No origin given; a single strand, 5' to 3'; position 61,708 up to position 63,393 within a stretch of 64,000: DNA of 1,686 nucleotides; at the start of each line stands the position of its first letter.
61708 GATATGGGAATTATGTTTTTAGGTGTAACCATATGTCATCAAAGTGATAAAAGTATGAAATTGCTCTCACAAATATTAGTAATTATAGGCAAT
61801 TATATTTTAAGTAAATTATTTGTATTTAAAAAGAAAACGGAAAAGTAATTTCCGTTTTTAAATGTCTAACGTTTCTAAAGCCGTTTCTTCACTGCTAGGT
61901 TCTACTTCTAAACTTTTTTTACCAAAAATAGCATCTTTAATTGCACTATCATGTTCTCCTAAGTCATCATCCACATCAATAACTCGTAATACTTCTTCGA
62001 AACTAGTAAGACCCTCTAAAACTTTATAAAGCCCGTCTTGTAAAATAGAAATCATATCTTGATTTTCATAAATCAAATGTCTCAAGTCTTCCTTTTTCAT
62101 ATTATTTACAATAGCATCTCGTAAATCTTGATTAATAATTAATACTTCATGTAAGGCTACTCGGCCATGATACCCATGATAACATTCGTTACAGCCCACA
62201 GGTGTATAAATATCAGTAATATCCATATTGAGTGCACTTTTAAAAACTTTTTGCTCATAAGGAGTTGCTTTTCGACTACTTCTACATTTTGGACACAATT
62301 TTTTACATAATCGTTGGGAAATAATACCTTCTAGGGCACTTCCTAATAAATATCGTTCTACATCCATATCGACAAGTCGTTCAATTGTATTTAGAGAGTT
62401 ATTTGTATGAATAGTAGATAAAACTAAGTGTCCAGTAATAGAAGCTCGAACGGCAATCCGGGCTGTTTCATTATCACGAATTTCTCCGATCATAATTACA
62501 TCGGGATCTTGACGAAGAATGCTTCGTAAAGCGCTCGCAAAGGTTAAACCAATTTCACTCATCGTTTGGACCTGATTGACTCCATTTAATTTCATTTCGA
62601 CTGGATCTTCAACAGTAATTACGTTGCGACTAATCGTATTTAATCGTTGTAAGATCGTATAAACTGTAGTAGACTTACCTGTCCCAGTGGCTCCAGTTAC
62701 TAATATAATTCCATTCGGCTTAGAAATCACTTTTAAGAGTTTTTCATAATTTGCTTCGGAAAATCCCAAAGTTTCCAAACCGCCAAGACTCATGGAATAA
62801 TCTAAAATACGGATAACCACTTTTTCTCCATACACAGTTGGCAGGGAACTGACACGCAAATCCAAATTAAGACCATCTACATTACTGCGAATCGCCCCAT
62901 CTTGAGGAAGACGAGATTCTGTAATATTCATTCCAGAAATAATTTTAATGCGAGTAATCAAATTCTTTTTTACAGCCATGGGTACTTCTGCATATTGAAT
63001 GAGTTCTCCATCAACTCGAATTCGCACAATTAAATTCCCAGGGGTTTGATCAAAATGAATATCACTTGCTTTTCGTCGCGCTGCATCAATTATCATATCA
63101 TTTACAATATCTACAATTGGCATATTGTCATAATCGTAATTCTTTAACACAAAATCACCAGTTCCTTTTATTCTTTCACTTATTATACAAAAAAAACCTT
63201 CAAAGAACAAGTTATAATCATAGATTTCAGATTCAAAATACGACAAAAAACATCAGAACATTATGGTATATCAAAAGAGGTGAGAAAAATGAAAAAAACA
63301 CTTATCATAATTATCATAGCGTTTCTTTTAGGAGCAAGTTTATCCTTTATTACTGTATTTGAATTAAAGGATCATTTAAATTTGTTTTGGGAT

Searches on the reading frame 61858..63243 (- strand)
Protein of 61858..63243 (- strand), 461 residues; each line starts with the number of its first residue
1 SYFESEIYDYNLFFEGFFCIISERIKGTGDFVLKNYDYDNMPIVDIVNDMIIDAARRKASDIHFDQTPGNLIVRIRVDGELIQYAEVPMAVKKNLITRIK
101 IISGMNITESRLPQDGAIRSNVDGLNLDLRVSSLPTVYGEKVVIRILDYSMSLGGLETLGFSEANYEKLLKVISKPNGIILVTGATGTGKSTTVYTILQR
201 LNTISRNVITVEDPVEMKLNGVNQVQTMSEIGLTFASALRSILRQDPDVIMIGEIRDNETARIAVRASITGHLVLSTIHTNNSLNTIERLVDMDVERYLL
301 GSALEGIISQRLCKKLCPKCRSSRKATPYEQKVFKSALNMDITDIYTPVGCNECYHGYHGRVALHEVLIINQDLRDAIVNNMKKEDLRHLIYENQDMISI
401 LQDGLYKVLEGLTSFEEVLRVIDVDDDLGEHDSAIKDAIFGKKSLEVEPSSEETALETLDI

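Call 94: search_protein_families(library=pfam, proteins=[window:61858-63243:-], max_evalue=0.0001)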
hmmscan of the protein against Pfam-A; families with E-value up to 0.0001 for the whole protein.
window:61858-63243:- (461 aa): 2 families
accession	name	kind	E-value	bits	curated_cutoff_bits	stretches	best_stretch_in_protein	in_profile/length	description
PF00437.27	T2SSE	-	3e-124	414.8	24.9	1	39-420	4-370/370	Type II/IV secretion system protein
PF13401.12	AAA_22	-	4.4e-05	24.3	27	1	176-221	4-49/130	AAA domain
